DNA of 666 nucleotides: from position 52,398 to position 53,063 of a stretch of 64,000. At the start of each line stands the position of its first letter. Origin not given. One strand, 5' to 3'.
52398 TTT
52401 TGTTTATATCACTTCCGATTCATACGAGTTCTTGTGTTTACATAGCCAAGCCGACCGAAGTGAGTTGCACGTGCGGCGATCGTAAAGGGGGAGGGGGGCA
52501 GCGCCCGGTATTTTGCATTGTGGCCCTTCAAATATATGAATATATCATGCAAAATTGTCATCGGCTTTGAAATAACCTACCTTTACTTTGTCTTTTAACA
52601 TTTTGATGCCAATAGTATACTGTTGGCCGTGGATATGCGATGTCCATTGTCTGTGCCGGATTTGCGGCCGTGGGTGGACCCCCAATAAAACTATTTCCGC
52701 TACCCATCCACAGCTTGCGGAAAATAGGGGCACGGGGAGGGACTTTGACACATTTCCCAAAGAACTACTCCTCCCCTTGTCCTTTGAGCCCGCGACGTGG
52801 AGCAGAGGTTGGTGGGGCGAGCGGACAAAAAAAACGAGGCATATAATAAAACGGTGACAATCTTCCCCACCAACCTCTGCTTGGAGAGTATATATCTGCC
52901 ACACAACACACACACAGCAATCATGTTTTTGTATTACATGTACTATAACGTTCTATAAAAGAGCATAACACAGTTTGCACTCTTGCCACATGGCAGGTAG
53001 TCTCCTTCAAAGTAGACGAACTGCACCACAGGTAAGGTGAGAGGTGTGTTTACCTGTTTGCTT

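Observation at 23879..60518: Family of Mutator-like MITEs sharing a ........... terminal core and 9-bp target-site duplications (four copies)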

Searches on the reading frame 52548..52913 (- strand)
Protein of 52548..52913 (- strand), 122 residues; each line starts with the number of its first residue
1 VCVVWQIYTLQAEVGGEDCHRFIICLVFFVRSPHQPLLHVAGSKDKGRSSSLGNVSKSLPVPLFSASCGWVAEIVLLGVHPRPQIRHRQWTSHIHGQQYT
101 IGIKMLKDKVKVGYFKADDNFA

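Call 46: search_protein_representatives(protein=window:52548-52913:-)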
Query: 122 residues. Proteins with E-value up to 0.001 (for the whole library): 1; up to 1e-10: 0; up to 1e-30: 0. The best 1 are listed.
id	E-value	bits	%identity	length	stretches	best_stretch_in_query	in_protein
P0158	6.0e-05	39.7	67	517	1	39-81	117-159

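Call 48: search_protein_families(library=pfam, proteins=[P0158], max_evalue=0.01)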
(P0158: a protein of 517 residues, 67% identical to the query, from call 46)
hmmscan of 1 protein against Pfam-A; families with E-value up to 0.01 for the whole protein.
P0158 (517 aa): 1 family
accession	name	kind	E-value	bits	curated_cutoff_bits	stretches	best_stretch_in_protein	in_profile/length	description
PF00271.37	Helicase_C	-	7.6e-08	33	23.5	1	198-258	41-102/110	Helicase conserved C-terminal domain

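Call 49: find_encoding_contigs(protein=P0158, flank=10000, max_places=10)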
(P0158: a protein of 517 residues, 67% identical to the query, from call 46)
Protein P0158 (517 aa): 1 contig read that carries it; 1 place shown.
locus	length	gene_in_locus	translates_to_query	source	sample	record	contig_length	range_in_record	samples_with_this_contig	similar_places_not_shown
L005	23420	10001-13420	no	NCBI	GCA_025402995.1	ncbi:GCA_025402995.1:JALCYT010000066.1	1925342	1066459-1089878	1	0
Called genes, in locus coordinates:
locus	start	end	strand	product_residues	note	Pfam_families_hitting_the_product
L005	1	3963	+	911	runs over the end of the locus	-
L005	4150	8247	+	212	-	-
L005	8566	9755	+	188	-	-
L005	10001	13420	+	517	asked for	PF00271:Helicase_C, PF27073:FAM200-ZBED5_RNase-like (weak)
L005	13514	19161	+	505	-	PF20700:Mutator (faint)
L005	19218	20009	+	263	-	-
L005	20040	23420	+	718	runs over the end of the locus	PF04886:PT (faint)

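Call 54: search_protein_families(library=pfam, proteins=[L005:11761-12042:+, L005:12395-13051:+, L005:13514-13819:+, L005:13647-14090:+], max_evalue=1)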
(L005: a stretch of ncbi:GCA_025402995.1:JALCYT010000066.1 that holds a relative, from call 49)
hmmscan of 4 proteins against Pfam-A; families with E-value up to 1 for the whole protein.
L005:11761-12042:+ (94 aa): 1 family
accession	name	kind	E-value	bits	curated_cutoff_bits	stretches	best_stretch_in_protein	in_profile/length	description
PF00271.37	Helicase_C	-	7.9e-05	23.3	23.5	1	26-90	13-72/110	Helicase conserved C-terminal domain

L005:12395-13051:+ (219 aa): 3 families
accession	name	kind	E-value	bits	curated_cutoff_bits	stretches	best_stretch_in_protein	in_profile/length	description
PF14566.11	PTPlike_phytase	-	0.022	15.3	27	1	33-97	2-64/158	Inositol hexakisphosphate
PF23153.1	Aip3p_Bud6_N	-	0.1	13.3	27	1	26-88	23-83/109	Aip3p/Bud6 N-terminal domain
PF15867.10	Dynein_attach_N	-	0.13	12.7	27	1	40-67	33-60/68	Dynein attachment factor N-terminus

L005:13514-13819:+ (102 aa): 3 families
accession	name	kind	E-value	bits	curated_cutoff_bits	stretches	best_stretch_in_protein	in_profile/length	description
PF20700.3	Mutator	-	8e-06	25.5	26.5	1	2-66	112-172/357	Mutator-like transposase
PF02213.21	GYF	-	0.12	12.5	25.7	1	80-99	3-20/45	GYF domain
PF09206.18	ArabFuran-catal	-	0.12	11.8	25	1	17-80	95-159/315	Alpha-L-arabinofuranosidase B, catalytic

L005:13647-14090:+ (148 aa): 1 family
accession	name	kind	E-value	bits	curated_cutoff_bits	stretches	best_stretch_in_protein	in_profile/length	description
PF20700.3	Mutator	-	1.4e-05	24.7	26.5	1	39-107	201-264/357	Mutator-like transposase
